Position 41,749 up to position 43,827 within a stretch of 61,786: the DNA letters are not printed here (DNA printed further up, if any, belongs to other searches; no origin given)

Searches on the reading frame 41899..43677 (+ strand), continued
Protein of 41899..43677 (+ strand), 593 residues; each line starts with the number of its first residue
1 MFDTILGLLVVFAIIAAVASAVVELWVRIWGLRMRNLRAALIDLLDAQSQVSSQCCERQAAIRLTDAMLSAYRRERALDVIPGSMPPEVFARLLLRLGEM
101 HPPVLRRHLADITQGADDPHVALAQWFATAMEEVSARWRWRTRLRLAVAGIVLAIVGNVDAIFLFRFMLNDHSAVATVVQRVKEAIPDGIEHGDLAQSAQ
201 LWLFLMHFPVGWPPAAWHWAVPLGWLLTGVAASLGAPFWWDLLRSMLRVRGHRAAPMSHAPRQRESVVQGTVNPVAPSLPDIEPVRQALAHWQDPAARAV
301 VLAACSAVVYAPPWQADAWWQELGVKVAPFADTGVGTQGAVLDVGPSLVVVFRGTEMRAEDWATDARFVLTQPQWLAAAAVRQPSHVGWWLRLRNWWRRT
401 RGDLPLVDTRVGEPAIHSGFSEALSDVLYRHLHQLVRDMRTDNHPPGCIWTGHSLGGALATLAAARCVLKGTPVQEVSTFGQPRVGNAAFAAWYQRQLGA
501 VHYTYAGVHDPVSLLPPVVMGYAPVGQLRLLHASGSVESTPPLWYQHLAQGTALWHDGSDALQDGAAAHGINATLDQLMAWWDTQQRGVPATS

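Call 59: fold_search(model_id=the predicted structure, library=pdb)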
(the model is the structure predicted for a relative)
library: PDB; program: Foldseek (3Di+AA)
matches with E <= 10: 478; with E <= 0.001: 43
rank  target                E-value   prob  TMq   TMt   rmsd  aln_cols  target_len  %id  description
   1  2ix9_A                2.0e-08  1.00  0.28  0.62   5.7       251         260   21  Respective role of protein folding and glycosylation in the thermal stability of recombinant Feruloyl Esterase A (released 2006-10-18)
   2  1uwc_A                2.9e-08  1.00  0.29  0.62   5.9       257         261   21  Feruloyl esterase from Aspergillus niger (released 2004-05-06)
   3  1uza_A                3.2e-08  1.00  0.29  0.63   4.0       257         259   20  Crystallographic structure of a feruloyl esterase from Aspergillus niger (released 2004-10-19)
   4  3ngm_A                3.9e-08  1.00  0.29  0.53  10.7       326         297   21  Crystal structure of lipase from Gibberella zeae (released 2011-05-25)
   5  2bjh_A                1.4e-07  1.00  0.28  0.59   4.1       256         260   21  Crystal Structure Of S133A AnFaeA-ferulic acid complex (released 2005-09-07)
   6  1usw_A                1.6e-07  1.00  0.28  0.60   5.9       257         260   21  Crystal Structure of Ferulic Acid Esterase from Aspergillus niger (released 2004-04-23)
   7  5ch8                  2.6e-07  1.00  0.29  0.57   5.8       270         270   22  Crystal structure of MDLA N225Q mutant form Penicillium cyclopium (released 2016-04-20)
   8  1tia                  7.1e-07  1.00  0.28  0.56   4.7       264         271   22  AN UNUSUAL BURIED POLAR CLUSTER IN A FAMILY OF FUNGAL LIPASES (released 1995-01-26)
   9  4zrd_A                9.1e-07  1.00  0.28  0.56   7.7       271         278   16  Crystal structure of SMG1 F278N mutant (released 2015-09-23)
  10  6xok                  1.0e-06  1.00  0.29  0.59   5.5       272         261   24  X-ray structure of the rhombohedral form of the lipase from Thermomyces lanuginosa at 1.3 A resolution (released 2020-10-14)
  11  5gw8_B                1.1e-06  1.00  0.28  0.54   7.0       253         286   19  Crystal structure of a putative DAG-like lipase (MgMDL2) from Malassezia globosa (released 2017-09-27)
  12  6l7n                  1.5e-06  1.00  0.30  0.59   6.7       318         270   19  crystal structure of a FUNGAL LIPASES (released 2020-11-04)
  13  7spr_A                1.9e-06  1.00  0.28  0.56   8.3       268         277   17  Crystal structure of SMG1 mutant (G28C/P206C/Q34P/A37P/M176V/G177A/M294R/F278N) (released 2023-05-10)
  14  1tgl                  1.9e-06  1.00  0.26  0.56   8.0       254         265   20  A SERINE PROTEASE TRIAD FORMS THE CATALYTIC CENTRE OF A TRIACYLGLYCEROL LIPASE (released 1990-10-15)
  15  5xk2_B                2.0e-06  1.00  0.31  0.65   3.7       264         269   21  Crystal structure of mono- and diacylglycerol lipase from Aspergillus oryzae (released 2018-05-09)
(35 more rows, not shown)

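Call 63: find_related_loci(query=A1, collection=metagenome_contigs, flank=4000)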
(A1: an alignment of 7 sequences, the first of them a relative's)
Query A1 (593 aa) in metagenome_contigs; peptide patterns used: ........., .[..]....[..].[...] (x = any residue, [..] = any of these).
600 stretches matched a pattern (row limit reached: there are more); 316 encode a relative of the query (tblastn E <= 1e-3); the best 80 are kept; 80 distinct loci.
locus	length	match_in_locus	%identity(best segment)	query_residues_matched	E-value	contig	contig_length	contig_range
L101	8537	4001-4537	32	339-557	6e-21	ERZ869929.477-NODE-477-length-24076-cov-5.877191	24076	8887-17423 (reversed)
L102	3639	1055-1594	32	397-578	4e-20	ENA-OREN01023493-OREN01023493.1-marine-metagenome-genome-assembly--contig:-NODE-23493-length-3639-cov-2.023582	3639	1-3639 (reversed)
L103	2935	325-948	33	297-535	4e-19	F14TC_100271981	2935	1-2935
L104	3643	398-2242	22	1-548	5e-19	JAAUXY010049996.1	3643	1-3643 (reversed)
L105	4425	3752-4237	34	416-578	9e-19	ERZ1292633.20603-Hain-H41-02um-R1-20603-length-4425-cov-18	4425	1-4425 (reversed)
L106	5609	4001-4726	31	280-536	1e-18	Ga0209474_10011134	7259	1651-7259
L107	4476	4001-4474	33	330-518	3e-18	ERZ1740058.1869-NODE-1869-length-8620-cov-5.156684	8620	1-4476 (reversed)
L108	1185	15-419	31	451-578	2e-17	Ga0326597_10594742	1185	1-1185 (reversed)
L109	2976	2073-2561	29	337-539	6e-17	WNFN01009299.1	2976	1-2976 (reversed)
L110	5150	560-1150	32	302-542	1e-16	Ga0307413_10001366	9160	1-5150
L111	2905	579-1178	31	294-537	1e-16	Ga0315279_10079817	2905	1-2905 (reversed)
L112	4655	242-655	37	415-548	3e-16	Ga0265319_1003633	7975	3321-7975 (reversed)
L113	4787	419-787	37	451-569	3e-16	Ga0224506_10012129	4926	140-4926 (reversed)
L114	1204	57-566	35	343-534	8e-16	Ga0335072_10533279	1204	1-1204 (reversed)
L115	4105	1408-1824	31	400-541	2e-15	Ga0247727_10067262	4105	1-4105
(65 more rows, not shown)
